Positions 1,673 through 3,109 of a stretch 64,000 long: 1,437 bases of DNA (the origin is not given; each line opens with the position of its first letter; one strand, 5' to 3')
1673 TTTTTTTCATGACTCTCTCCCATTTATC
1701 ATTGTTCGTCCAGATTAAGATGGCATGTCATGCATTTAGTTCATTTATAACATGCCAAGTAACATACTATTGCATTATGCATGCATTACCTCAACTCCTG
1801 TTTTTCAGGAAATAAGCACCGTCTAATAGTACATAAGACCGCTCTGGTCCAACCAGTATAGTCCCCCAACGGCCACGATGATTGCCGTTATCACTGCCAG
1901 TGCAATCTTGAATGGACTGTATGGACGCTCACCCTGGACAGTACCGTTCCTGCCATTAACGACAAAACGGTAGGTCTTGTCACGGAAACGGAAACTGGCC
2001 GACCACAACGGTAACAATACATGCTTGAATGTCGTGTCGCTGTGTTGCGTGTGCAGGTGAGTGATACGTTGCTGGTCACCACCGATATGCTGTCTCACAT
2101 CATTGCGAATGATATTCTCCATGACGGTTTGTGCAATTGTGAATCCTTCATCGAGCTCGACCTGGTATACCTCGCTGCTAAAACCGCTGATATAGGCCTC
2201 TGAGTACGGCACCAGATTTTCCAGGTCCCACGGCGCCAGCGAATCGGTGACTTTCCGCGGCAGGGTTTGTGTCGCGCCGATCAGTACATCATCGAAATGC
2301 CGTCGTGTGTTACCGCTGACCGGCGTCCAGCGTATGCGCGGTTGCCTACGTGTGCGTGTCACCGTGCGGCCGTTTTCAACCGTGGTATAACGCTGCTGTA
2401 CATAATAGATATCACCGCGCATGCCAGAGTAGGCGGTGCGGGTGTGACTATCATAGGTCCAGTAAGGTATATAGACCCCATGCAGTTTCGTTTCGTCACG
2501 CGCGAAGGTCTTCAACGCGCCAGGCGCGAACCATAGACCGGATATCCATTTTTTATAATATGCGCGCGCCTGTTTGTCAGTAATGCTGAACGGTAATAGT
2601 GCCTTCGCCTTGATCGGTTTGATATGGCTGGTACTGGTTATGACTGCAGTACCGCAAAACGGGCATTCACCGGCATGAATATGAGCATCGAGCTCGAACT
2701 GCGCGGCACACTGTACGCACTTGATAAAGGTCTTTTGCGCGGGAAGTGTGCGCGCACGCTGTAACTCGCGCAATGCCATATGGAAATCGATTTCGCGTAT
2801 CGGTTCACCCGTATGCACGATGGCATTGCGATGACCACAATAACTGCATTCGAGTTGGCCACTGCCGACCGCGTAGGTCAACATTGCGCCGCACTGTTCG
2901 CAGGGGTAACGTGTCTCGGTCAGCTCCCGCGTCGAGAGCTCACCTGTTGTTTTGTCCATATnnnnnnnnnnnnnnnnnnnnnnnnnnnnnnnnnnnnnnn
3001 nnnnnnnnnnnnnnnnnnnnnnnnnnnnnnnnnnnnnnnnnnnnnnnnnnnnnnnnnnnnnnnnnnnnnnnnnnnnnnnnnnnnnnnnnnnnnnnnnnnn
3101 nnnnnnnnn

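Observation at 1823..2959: Uncharacterised double zinc-ribbon protein translationally coupled to the SPFH gene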

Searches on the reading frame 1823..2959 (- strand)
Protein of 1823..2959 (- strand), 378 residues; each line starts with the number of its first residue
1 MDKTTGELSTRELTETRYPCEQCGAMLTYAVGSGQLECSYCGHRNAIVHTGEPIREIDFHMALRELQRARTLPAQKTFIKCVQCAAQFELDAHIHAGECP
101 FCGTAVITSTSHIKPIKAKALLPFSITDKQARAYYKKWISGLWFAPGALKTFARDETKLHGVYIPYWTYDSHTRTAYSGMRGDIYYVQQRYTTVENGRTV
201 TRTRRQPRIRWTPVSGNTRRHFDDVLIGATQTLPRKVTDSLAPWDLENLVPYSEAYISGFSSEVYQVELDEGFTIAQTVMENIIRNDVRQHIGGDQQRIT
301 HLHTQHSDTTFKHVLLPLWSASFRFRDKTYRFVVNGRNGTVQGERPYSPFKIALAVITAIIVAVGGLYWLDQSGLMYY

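Call 3: search_protein_families(library=pfam, proteins=[window:1823-2959:-], max_evalue=0.1)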
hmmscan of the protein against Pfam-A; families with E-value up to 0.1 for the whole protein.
window:1823-2959:- (378 aa): 9 families
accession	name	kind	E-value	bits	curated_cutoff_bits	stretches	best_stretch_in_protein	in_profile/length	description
PF01155.25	HypA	-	8.4e-05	23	28.9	0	14-53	67-104/112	Hydrogenase/urease nickel incorporation, metallochaperone, hypA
PF06221.18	zf-C2HC5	-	0.0052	17.2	25.8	0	75-110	14-48/54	Putative zinc finger motif, C2HC5-type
PF01485.27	IBR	-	0.0068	16.9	24.3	0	65-105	5-50/65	IBR domain, a half RING-finger domain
PF18319.7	Zn_ribbon_PriA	-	0.0072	16.7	26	1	20-44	1-25/27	PriA DNA helicase Cys-rich region (CRR) domain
PF23455.1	DUF7129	-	0.0083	16.3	30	0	81-106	14-37/45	Domain of unknown function (DUF7129)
PF12773.13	DZR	-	0.022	15.4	27.3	0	17-45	12-34/45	Double zinc ribbon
PF11781.13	Zn_ribbon_RRN7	-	0.045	13.8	27.1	1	19-43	6-29/32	Zinc-finger of RNA-polymerase I-specific TFIIB, Rrn7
PF14354.12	Lar_restr_allev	-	0.046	14.4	28.6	0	37-90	5-39/58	Restriction alleviation protein Lar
PF19335.5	HMBD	-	0.1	13.1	23.6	0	94-105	13-24/28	Heavy metal binding domain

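Call 4: search_protein_families(library=ncbifam, proteins=[window:1823-2959:-], max_evalue=0.1)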
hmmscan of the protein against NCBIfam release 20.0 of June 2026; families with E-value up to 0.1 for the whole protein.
window:1823-2959:- (378 aa): 4 families
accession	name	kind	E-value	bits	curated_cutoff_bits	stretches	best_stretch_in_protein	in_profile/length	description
NF001606.0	PRK00398.1-3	equivalog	4.6e-07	29.5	72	2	80-116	4-41/44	DNA-directed RNA polymerase subunit P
NF001607.0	PRK00398.1-4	equivalog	0.00016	21.3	89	1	76-107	7-39/53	DNA-directed RNA polymerase subunit P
TIGR03655.1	anti_R_Lar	subfamily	0.0009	19.5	39.6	0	98-108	3-13/55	Lar family restriction alleviation protein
NF004066.1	PRK05580.1-3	equivalog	0.056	11.7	813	1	19-47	502-530/788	primosomal protein N'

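Call 5: find_homologous_proteins(query=window:1823-2959:-)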
Query window:1823-2959:- (378 aa): 6238 proteins with E <= 0.001 among 8000 candidates; the best 120 are listed.
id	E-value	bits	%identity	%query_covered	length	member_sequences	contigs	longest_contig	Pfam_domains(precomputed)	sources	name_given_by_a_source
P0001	4.7e-262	886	100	100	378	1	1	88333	-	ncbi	-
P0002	5.0e-219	745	82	100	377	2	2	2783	-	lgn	-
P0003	3.6e-211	719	80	100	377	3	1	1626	-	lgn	-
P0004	2.6e-210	716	79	100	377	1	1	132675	-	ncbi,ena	-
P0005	2.5e-205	700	78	99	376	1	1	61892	-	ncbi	-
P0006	1.9e-196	670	74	99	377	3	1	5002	-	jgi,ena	-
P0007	1.4e-195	668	75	99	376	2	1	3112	-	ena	-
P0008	1.9e-192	657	74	98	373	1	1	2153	-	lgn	-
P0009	2.3e-183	627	70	99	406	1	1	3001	-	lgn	-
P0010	5.6e-173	593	68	93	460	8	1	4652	-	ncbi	-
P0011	1.5e-171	588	65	99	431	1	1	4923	-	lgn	-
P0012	1.6e-171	588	66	99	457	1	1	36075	-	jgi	-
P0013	2.8e-171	588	66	98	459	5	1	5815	-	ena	-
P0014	6.0e-171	587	65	99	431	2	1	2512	-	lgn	-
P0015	1.2e-170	586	65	99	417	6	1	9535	-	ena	-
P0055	1.0e-165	569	63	97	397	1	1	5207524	-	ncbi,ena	-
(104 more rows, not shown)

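Call 6: search_solved_structures(query=window:1823-2959:-, max_evalue=1)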
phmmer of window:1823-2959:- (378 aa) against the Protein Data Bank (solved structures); distinct sequences matched with E-value up to 1: 3.
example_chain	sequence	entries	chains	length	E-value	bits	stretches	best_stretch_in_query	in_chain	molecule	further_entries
8grq_D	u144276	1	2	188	0.14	14.3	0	263-310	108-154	H2B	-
4qiw_P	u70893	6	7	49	0.3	13.1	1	79-109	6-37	DNA-directed RNA polymerase subunit P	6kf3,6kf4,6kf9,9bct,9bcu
36ro_P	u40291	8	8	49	0.31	13.1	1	78-120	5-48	DNA-directed RNA polymerase subunit Rpo12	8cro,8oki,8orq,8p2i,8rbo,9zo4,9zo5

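Call 7: search_protein_families(library=padloc, proteins=[window:1823-2959:-], max_evalue=0.1)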
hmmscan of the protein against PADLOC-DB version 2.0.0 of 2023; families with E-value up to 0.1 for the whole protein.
window:1823-2959:- (378 aa): 4 families
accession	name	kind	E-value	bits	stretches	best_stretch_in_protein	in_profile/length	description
PDLC05059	PDC-S64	-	0.00068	16.7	1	17-109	199-293/339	-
PDLC04447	PDC-M14A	-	0.027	12.8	0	76-104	121-149/152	-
PDLC01735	TniQ_V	-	0.03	12.1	1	76-104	144-172/184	TniQ_0_V-K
PDLC01736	TniQ_IF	-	0.054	10.7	0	79-122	159-200/400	TniQ_1_I-F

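Call 22: find_encoding_contigs(protein=P0001, flank=10000, max_places=3)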
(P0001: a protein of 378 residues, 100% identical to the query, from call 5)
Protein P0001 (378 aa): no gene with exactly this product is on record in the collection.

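Call 24: find_encoding_contigs(protein=P0055, flank=8000, max_places=2)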
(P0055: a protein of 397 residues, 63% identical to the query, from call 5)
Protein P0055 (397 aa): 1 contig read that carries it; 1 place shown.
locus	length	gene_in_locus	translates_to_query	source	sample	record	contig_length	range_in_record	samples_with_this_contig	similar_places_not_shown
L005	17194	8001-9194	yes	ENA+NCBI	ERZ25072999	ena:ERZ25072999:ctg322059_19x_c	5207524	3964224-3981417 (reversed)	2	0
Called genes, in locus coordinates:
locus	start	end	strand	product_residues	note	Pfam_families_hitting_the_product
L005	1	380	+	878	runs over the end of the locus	PF12705:PDDEXK_1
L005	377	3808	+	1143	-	PF00580:UvrD-helicase, PF13245:AAA_19 (weak), PF13361:UvrD_C, PF13538:UvrD_C_2 (faint), PF12705:PDDEXK_1 (weak)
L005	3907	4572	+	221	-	PF05724:TPMT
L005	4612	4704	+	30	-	-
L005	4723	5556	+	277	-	PF10112:Halogen_Hydrol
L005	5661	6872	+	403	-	PF05816:TelA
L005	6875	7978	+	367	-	PF13421:Band_7_1, PF01145:Band_7, PF14237:GYF_2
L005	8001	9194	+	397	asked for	-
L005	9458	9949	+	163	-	PF04073:tRNA_edit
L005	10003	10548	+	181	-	PF04542:Sigma70_r2, PF08281:Sigma70_r4_2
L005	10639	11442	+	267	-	PF01135:PCMT (weak), PF01209:Ubie_methyltran, PF06325:PrmA, PF13489:Methyltransf_23 (weak), PF13847:Methyltransf_31, PF08241:Methyltransf_11, PF08242:Methyltransf_12, PF13649:Methyltransf_25, +1 more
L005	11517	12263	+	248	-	-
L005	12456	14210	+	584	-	-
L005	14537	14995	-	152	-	-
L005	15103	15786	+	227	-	PF08279:HTH_11, PF13280:WYL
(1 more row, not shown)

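Call 25: find_encoding_contigs(protein=P0004, flank=8000, max_places=2)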
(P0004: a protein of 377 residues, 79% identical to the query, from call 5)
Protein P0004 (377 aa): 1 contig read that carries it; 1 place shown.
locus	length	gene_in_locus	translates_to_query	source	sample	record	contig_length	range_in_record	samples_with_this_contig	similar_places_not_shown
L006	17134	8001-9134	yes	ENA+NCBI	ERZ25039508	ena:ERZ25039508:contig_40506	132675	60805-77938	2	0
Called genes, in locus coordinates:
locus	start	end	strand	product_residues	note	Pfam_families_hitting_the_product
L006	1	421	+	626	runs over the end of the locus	PF00890:FAD_binding_2 (faint), PF01134:GIDA, PF12831:FAD_oxidored, PF21680:GIDA_C_1st, PF13932:SAM_GIDA_C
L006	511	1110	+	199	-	PF13785:DUF4178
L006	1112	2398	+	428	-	PF13785:DUF4178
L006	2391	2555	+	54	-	-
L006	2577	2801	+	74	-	PF03994:DUF350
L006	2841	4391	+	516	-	PF01564:Spermine_synth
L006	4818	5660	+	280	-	PF10112:Halogen_Hydrol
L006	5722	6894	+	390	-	PF05816:TelA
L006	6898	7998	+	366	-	PF13421:Band_7_1, PF01145:Band_7, PF14237:GYF_2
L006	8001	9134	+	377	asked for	-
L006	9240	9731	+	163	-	PF03625:DUF302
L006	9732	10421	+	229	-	PF02527:GidB, PF05175:MTS (weak), PF13649:Methyltransf_25 (weak), PF13847:Methyltransf_31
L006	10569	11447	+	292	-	PF07224:Chlorophyllase, PF01738:DLH, PF12146:Hydrolase_4 (faint)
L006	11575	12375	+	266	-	PF00142:Fer4_NifH (weak), PF01656:CbiA, PF02374:ArsA_ATPase (weak), PF06564:CBP_BcsQ, PF09140:MipZ, PF10609:ParA, PF13614:AAA_31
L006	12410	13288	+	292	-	PF02195:ParB_N, PF17762:HTH_ParB, PF23552:ParB_C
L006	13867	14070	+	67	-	-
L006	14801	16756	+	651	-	PF03600:CitMHS, PF02080:TrkA_C, PF00939:Na_sulph_symp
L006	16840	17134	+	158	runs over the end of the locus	PF01899:MNHE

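Call 27: search_protein_representatives(protein=window:1823-2959:-)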
Query: 378 residues. Proteins with E-value up to 0.001 (for the whole library): 6683; up to 1e-10: 3897; up to 1e-30: 847. The best 150 are listed.
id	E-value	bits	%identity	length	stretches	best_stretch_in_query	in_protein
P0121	1.2e-131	455.5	53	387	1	16-374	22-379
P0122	1.8e-115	402.2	50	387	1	16-367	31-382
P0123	8.8e-113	393.4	46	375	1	1-370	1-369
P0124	1.9e-110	385.7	47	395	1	13-366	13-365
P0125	2.9e-109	381.8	47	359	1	15-372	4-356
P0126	5.2e-105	367.8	49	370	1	9-372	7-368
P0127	1.9e-104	366.0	45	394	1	13-363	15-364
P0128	9.2e-104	363.7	48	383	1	14-367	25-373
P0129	2.5e-100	352.4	46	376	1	11-365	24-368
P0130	4.6e-100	351.5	46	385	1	11-374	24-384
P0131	1.1e-99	350.3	45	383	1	14-364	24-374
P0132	3.3e-99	348.7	44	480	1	14-362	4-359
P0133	1.2e-98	346.8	41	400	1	15-370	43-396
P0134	1.1e-96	340.4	44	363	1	12-367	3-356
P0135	4.8e-96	338.3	43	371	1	15-357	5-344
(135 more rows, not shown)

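Call 37: find_related_loci(query=A3, collection=metagenome_contigs, flank=10000)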
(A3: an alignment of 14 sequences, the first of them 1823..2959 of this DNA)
Query A3 (378 aa) in metagenome_contigs; peptide patterns used: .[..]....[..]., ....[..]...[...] (x = any residue, [..] = any of these).
600 stretches matched a pattern (row limit reached: there are more); 598 encode a relative of the query (tblastn E <= 1e-3); the best 80 are kept; 80 distinct loci.
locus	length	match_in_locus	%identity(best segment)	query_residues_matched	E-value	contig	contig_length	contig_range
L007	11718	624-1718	65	6-370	3e-166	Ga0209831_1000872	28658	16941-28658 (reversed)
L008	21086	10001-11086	64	4-365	4e-157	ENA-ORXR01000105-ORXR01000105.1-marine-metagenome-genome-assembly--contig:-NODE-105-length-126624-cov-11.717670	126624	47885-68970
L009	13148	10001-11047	64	3-351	9e-157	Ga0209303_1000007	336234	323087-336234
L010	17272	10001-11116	55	5-376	8e-145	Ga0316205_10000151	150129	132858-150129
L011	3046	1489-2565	56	17-376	1e-147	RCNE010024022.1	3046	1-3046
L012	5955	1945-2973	57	7-348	3e-136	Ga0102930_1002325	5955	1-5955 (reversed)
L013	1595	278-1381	52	7-376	5e-140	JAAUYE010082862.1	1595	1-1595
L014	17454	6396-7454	52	17-369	4e-128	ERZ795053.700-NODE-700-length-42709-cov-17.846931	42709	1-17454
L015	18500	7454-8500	53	18-367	3e-128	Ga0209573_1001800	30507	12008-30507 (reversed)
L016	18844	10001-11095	52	13-374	7e-127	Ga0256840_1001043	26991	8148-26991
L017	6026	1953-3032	55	16-376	2e-123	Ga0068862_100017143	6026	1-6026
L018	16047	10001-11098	51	1-367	4e-122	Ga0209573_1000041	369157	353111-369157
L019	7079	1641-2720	55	16-376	8e-122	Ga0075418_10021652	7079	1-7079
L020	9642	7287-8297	51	17-354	8e-121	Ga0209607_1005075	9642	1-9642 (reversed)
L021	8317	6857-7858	52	17-351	8e-121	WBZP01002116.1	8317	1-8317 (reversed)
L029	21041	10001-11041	49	15-365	1e-112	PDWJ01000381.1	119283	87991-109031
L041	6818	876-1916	47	15-363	3e-110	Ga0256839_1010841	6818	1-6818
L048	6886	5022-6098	46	3-363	6e-109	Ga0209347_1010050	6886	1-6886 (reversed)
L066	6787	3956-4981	48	14-355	1e-106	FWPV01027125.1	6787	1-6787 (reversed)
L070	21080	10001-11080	43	4-365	3e-106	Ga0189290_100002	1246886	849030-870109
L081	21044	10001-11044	46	15-364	1e-105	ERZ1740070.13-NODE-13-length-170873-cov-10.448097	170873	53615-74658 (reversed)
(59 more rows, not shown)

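Call 41: search_protein_families(library=pfam, proteins=[L029:7844-8794:+, L070:7891-8841:+, L048:2852-3811:+, L081:7802-8425:+], max_evalue=0.01)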
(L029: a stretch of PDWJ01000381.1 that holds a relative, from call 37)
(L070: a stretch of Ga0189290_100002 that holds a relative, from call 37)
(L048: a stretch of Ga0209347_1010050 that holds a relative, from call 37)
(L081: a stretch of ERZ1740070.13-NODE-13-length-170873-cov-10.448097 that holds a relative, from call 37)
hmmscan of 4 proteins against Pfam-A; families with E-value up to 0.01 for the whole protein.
L029:7844-8794:+ (317 aa): 1 family
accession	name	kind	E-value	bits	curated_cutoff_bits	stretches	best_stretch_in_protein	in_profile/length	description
PF11150.13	DUF2927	-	7.1e-63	212.9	26.2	1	86-306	2-205/206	Protein of unknown function (DUF2927)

L070:7891-8841:+ (317 aa): 1 family
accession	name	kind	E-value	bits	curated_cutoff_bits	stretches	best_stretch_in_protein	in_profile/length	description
PF11150.13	DUF2927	-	2.9e-57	194.6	26.2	1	88-304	4-204/206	Protein of unknown function (DUF2927)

L048:2852-3811:+ (320 aa): 1 family
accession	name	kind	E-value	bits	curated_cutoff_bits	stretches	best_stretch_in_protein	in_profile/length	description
PF11150.13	DUF2927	-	1e-58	199.3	26.2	1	88-309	2-205/206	Protein of unknown function (DUF2927)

L081:7802-8425:+ (208 aa): 1 family
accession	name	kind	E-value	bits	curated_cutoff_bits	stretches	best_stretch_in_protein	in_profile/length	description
PF14025.11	DUF4241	-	1.9e-06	28.6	27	1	100-186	83-188/189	Protein of unknown function (DUF4241)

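Call 48: predict_structure(alignment_id=A2)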
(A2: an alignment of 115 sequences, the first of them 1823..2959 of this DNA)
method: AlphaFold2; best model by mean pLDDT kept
length: 378 residues; sequences in the alignment: 115
mean_pLDDT: 94.3   pTM: 0.88
mean pLDDT of the five models: 94.3, 93.6, 93.6, 93.4, 93.4
residues with pLDDT >= 90: 341; 70-90: 23; 50-70: 4; < 50: 10
segments of 3 or more residues with pLDDT < 50: 1-10
pLDDT, mean of each block of 10 residues (from residue 1): 46 76 96 96 96 97 95 87 94 95 93 94 98 96 95 86 98 99 98 96 98 99 98 96 98 97 97 98 98 98 98 98 95 98 97 98 98 90
secondary structure, 60 per line:
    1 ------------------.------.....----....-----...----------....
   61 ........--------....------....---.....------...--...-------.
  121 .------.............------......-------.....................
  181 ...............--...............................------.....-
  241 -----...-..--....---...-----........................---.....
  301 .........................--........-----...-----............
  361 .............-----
elements in order: E26-30 E35-38 E44-46 H59-68 E77-80 E87-90 E94-98 E105-107 H128-140 H147-152 E160-195 E198-228 H235-239 H254-257 E261-263 H269-292 E296-325 E328-335 E341-343 H349-373

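Call 58: fold_search(model_id=the predicted structure, library=pdb)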
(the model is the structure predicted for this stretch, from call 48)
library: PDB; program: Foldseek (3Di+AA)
matches with E <= 10: 296; with E <= 0.001: 0
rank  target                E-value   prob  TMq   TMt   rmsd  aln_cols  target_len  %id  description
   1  8jc7_A                1.0e-02  0.20  0.12  0.11  19.6       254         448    7  Cryo-EM structure of Vibrio campbellii alpha-hemolysin (released 2023-09-27)
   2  3o44_A                1.4e-02  0.15  0.12  0.09  18.0       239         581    8  Crystal Structure of the Vibrio cholerae Cytolysin (HlyA) Heptameric Pore (released 2011-04-20)
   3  7ah9_5P               1.9e-02  0.11  0.10  0.08  24.8       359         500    6  Substrate-engaged type 3 secretion system needle complex from Salmonella enterica typhimurium - SpaR state 1 (released 2021-03-17)
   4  7yl9_H                2.3e-02  0.14  0.12  0.09  16.4       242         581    8  Cryo-EM structure of complete transmembrane channel E289A mutant Vibrio cholerae Cytolysin (released 2022-08-31)
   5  1uun_A                3.2e-02  0.13  0.09  0.14  18.4       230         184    8  Main porin from Mycobacterium smegmatis (MspA) (released 2004-02-26)
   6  9rsu_A                3.6e-02  0.20  0.12  0.15  18.3       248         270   10  NetF pore structure (released 2026-02-18)
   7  4h56_A                4.2e-02  0.20  0.12  0.15  20.0       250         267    7  Crystal structure of the Clostridium perfringens NetB toxin in the membrane inserted form (released 2012-12-26)
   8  7ah9_5E               4.9e-02  0.04  0.06  0.05  25.4       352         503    5  Substrate-engaged type 3 secretion system needle complex from Salmonella enterica typhimurium - SpaR state 1 (released 2021-03-17)
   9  7ah9_5C               5.5e-02  0.04  0.07  0.05  25.6       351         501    6  Substrate-engaged type 3 secretion system needle complex from Salmonella enterica typhimurium - SpaR state 1 (released 2021-03-17)
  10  7t4d_A                6.4e-02  0.15  0.11  0.13  18.7       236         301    8  Pore structure of pore-forming toxin Epx4 (released 2022-03-16)
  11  6q15_B                6.4e-02  0.03  0.07  0.06  25.5       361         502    9  Structure of the Salmonella SPI-1 injectisome needle complex (released 2019-10-23)
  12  7q9y_A                6.8e-02  0.04  0.08  0.10  22.2       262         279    5  Cryo-EM structure of the octameric pore of Clostridium perfringens beta-toxin. (released 2022-10-19)
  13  7ah9_5O               7.6e-02  0.03  0.06  0.05  23.5       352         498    7  Substrate-engaged type 3 secretion system needle complex from Salmonella enterica typhimurium - SpaR state 1 (released 2021-03-17)
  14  9rt2_N1               8.0e-02  0.13  0.11  0.14  18.6       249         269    8  NetF - ANTXR2 structure (C4) (released 2026-02-18)
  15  7ah9_5N               8.4e-02  0.04  0.06  0.05  23.9       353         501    5  Substrate-engaged type 3 secretion system needle complex from Salmonella enterica typhimurium - SpaR state 1 (released 2021-03-17)
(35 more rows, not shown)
